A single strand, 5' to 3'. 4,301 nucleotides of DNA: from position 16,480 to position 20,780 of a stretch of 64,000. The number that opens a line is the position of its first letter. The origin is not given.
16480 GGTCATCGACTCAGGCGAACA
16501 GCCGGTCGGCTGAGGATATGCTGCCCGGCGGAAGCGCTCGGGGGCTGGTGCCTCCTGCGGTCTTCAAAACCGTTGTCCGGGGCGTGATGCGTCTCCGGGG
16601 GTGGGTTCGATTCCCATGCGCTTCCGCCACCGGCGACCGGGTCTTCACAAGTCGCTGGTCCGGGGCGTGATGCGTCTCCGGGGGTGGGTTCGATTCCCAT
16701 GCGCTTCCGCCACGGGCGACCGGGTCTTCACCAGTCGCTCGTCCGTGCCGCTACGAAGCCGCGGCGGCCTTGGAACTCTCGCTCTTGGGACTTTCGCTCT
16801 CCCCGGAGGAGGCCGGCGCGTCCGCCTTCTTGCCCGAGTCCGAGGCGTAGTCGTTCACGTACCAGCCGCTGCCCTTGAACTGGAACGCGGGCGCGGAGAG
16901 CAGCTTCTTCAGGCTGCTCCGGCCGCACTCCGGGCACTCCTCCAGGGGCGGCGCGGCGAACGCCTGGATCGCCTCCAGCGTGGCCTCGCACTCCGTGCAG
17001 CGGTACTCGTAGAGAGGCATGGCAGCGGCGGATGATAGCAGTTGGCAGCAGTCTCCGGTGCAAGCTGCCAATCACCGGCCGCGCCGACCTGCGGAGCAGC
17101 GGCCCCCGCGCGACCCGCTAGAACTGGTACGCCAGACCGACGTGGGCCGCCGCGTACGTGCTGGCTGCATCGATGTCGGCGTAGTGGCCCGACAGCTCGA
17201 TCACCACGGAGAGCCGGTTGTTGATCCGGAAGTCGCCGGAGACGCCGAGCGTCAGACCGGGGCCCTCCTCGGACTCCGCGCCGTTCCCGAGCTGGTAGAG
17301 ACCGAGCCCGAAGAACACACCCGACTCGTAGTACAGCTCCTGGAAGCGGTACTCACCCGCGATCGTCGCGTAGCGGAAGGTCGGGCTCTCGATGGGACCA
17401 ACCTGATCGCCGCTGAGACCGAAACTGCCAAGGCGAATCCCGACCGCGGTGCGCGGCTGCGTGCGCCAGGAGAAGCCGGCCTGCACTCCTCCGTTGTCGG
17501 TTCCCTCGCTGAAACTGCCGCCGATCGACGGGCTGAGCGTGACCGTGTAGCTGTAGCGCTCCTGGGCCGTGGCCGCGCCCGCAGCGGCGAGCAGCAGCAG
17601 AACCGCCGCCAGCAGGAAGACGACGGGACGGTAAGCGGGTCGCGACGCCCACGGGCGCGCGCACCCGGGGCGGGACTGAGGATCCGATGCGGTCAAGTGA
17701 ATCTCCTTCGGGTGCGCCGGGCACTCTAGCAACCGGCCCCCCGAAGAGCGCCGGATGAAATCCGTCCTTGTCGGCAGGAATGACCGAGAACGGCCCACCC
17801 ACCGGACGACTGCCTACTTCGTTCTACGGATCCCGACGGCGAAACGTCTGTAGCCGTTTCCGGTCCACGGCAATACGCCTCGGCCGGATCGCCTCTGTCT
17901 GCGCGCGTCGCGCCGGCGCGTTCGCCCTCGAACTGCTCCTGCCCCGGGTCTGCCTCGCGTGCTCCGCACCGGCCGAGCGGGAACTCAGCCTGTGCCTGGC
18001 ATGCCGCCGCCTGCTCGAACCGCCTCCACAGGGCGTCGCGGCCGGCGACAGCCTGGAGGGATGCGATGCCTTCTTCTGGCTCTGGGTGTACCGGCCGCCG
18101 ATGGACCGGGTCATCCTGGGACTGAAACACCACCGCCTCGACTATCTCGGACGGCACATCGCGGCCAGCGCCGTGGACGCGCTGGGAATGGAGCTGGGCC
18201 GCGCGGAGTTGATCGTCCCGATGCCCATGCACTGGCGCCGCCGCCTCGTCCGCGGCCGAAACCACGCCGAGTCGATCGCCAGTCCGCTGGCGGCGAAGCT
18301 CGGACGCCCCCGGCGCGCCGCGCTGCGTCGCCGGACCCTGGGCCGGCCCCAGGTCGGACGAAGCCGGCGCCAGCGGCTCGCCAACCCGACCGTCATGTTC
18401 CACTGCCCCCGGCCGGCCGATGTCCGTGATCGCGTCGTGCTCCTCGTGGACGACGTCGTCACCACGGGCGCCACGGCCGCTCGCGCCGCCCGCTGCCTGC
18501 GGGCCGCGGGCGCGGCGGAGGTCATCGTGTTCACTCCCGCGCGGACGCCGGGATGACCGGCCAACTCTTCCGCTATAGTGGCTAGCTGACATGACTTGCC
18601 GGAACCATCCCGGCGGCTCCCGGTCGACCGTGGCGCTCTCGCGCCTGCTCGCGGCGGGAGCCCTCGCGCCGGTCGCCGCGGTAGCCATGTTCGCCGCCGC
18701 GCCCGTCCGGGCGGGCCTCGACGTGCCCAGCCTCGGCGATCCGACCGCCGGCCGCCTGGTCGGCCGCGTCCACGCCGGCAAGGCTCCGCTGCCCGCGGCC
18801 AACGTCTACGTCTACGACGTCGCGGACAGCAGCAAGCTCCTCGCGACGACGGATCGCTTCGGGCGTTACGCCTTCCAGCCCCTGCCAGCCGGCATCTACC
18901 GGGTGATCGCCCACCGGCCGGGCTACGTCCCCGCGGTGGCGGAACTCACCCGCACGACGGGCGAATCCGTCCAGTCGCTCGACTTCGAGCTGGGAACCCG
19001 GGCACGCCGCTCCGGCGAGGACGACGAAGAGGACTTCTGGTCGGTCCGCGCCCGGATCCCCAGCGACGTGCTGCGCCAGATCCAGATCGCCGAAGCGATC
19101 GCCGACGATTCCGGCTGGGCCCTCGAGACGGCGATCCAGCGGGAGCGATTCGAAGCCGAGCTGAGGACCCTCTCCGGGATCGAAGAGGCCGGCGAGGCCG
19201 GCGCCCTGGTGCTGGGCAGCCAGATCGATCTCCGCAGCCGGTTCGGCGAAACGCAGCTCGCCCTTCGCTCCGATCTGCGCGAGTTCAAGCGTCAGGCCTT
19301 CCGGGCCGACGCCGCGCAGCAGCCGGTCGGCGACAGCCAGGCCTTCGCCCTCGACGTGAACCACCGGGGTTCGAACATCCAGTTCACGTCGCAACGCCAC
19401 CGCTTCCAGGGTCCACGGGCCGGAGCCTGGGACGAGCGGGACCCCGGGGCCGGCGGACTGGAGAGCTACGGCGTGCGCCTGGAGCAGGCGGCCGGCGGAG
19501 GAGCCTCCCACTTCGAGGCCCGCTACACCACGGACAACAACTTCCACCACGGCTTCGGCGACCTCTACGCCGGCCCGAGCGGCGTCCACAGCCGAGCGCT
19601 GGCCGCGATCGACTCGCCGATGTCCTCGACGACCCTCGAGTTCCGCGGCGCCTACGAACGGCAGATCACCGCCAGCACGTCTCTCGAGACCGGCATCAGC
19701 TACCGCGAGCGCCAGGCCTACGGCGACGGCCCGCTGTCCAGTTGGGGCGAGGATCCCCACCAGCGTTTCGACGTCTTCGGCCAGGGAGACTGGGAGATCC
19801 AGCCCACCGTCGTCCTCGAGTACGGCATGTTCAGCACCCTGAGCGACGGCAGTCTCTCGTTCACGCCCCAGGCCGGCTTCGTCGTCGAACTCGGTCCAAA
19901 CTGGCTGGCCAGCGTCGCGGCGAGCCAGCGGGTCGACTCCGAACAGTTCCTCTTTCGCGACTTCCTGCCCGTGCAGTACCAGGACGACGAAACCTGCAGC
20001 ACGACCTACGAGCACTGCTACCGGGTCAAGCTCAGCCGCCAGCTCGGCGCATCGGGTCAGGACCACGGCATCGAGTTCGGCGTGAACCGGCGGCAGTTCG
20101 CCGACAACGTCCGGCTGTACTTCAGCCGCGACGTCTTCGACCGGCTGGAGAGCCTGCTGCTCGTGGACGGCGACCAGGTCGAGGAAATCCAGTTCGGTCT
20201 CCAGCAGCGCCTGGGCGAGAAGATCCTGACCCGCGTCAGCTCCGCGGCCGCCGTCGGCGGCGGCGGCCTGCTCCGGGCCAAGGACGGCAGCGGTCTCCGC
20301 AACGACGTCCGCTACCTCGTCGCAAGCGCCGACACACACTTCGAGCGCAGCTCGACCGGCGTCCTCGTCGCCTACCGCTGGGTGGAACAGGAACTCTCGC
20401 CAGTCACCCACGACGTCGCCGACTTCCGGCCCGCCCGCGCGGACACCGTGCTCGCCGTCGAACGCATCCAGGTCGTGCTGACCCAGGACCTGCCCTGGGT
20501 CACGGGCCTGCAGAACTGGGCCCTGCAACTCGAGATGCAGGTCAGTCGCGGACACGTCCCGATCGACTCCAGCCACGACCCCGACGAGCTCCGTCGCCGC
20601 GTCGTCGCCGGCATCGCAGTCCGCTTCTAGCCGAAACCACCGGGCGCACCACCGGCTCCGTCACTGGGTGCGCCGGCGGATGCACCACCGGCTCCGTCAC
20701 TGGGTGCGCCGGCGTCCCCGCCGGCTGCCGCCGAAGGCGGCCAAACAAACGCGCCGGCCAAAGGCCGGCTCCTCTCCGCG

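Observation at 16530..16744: Selenocysteine tRNA with a tandem duplication of its 3' portion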

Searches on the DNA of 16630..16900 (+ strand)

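Call 69: search_rna_families(source=window, start=16630, end=16900, threshold=evalue, max_evalue=10, show_alignments=2)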
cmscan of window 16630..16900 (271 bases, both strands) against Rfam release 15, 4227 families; matches with E-value up to 10: 4.
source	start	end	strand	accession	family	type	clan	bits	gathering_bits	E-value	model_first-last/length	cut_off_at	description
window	16630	16708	+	RF01852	tRNA-Sec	Gene; tRNA;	CL00001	23.7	47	0.013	22-91/91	5'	Selenocysteine transfer RNA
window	16662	16707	+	RF01684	mascRNA-menRNA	Gene;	-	16.7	42.5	0.65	1-56/56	no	MALAT1-associated small cytoplasmic RNA/MEN beta RNA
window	16689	16778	-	RF02681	Twister-sister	Gene; ribozyme;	-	13.4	34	4.1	1-81/81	no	Twister_sister_ribozyme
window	16630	16679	+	RF02242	Xoo5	Gene; sRNA;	-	11.5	50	7.7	71-124/124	5'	Xanthomonadaceae sRNA Xoo5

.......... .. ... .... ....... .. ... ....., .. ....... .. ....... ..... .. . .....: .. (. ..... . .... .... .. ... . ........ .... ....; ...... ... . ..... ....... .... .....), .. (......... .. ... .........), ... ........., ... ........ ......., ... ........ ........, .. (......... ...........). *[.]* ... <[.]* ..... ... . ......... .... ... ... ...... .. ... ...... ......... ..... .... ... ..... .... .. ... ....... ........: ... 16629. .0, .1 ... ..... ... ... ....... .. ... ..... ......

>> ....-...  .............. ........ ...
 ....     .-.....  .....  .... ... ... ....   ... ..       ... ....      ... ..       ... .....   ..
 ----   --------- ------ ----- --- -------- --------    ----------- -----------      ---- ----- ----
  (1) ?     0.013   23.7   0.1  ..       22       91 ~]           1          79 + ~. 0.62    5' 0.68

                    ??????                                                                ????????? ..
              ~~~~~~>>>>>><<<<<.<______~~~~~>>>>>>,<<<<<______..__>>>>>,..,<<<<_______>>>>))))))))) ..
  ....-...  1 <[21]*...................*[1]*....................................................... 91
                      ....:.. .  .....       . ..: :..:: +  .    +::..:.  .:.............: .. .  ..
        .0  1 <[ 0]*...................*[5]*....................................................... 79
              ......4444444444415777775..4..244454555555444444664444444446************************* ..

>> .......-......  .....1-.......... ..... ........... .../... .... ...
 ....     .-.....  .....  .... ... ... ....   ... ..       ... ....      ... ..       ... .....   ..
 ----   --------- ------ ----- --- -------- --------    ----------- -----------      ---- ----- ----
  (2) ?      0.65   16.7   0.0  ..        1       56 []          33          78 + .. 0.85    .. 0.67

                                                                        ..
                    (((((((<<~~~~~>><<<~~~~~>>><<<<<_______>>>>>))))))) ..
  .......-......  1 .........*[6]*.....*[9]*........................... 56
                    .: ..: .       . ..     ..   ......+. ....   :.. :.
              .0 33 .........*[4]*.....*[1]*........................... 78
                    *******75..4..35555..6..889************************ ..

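Call 76: search_dna_similar(query=window:16630-16745:+, collection=phages, mode=distant, max_evalue=0.01, max_rows=10)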
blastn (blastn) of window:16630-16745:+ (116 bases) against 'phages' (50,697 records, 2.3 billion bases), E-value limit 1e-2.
No match.

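Call 77: search_dna_similar(query=window:16630-16745:+, collection=plasmids, mode=distant, max_evalue=0.01, max_rows=10)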
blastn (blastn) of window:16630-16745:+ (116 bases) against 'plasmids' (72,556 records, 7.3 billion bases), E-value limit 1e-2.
Records with a match: 16; places in all: 16; records where one place covers at least 80% of the query: 0.
Best place of each record, by identity: 90-95% 1; 80-90% 15.
By first word of the organism name: Sinorhizobium 14; Ensifer 1; Indioceanicola 1.
By predicted mobility (MOB-suite, as given by PLSDB): conjugative 14; non-mobilizable 2.
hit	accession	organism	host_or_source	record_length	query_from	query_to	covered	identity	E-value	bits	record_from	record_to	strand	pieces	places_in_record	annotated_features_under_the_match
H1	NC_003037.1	Sinorhizobium meliloti 1021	-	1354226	53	93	35%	85.7%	7e-3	46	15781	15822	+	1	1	none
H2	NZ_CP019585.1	Sinorhizobium meliloti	Medicago arborea,tissue sample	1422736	53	93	35%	85.7%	7e-3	46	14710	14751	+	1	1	record has no annotation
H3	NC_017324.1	Sinorhizobium meliloti BL225C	-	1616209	53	93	35%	85.7%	7e-3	46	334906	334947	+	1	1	none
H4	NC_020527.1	Sinorhizobium meliloti 2011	-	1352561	53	93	35%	85.7%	7e-3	46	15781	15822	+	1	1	none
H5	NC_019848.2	Sinorhizobium meliloti GR4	-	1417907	53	93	35%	85.7%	7e-3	46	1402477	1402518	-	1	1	record has no annotation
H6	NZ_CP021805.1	Sinorhizobium meliloti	Medicago truncatula,Single Cell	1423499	53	93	35%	85.7%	7e-3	46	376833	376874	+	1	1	none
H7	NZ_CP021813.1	Sinorhizobium meliloti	Medicago truncatula,Single Cell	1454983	53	93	35%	85.7%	7e-3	46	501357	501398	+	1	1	none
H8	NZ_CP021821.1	Sinorhizobium meliloti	Medicago truncatula,Single Cell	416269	53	93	35%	85.7%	7e-3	46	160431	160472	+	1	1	none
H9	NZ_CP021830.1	Sinorhizobium meliloti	Medicago truncatula,Single Cell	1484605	53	93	35%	85.7%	7e-3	46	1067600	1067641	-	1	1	record has no annotation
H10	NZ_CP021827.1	Sinorhizobium meliloti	Medicago truncatula,Single Cell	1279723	53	93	35%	85.7%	7e-3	46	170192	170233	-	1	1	record has no annotation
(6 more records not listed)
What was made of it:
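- On Integrase att-site duplication at a tRNA gene: Plasmid matches cover only the T arm and acceptor (calls 76, 77).
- No phage or plasmid carries B+A (calls 76, 77).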

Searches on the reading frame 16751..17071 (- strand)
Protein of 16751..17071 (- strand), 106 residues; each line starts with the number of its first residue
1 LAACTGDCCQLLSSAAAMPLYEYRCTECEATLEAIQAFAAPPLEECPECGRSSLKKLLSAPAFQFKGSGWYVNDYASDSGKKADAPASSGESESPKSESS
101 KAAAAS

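Call 7: search_protein_families(library=pfam, proteins=[window:16751-17071:-])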
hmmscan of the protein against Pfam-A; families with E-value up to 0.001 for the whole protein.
window:16751-17071:- (106 aa): 1 family
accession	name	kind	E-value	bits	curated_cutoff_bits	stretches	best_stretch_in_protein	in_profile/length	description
PF09723.15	Zn_ribbon_8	-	4.3e-15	55.9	34.4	1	18-57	1-40/41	Zinc ribbon domain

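Call 12: find_encoding_contigs(protein=window:16754-17020:-, flank=5000, max_places=10)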
Protein seq(89 aa) (89 aa): no gene with exactly this product is on record in the collection.

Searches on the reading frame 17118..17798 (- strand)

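Call 7: search_protein_families(library=pfam, proteins=[window:17118-17798:-])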
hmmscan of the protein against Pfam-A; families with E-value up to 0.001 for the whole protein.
window:17118-17798:- (226 aa): 1 family
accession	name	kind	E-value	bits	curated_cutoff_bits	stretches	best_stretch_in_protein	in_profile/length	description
PF13505.12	OMP_b-brl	-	0.00049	20.8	28.7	1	62-226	2-175/175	Outer membrane protein beta-barrel domain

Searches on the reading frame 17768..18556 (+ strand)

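Call 7: search_protein_families(library=pfam, proteins=[window:17768-18556:+])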
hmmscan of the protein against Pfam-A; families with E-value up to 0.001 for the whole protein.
window:17768-18556:+ (262 aa): 3 families
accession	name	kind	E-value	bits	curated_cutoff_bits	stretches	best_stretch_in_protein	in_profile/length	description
PF00156.33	Pribosyltran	-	2.3e-08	34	26.3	1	170-259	43-125/158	Phosphoribosyl transferase domain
PF18912.6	DZR_2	-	5.8e-06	26.5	27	1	53-85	1-33/56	Double zinc ribbon domain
PF14681.12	UPRTase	-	4e-05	23.6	27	1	208-254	107-154/206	Uracil phosphoribosyltransferase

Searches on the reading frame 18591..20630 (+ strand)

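Call 7: search_protein_families(library=pfam, proteins=[window:18591-20630:+])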
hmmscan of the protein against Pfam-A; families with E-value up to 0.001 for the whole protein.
window:18591-20630:+ (679 aa): 2 families
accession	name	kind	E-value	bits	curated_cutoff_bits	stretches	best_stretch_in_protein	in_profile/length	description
PF13620.12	CarboxypepD_reg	-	1.7e-11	44.8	32.3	1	57-134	3-81/82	Carboxypeptidase regulatory-like domain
PF17210.9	SdrD_B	-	0.00048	20.7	29.7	0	62-112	19-70/112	SdrD B-like domain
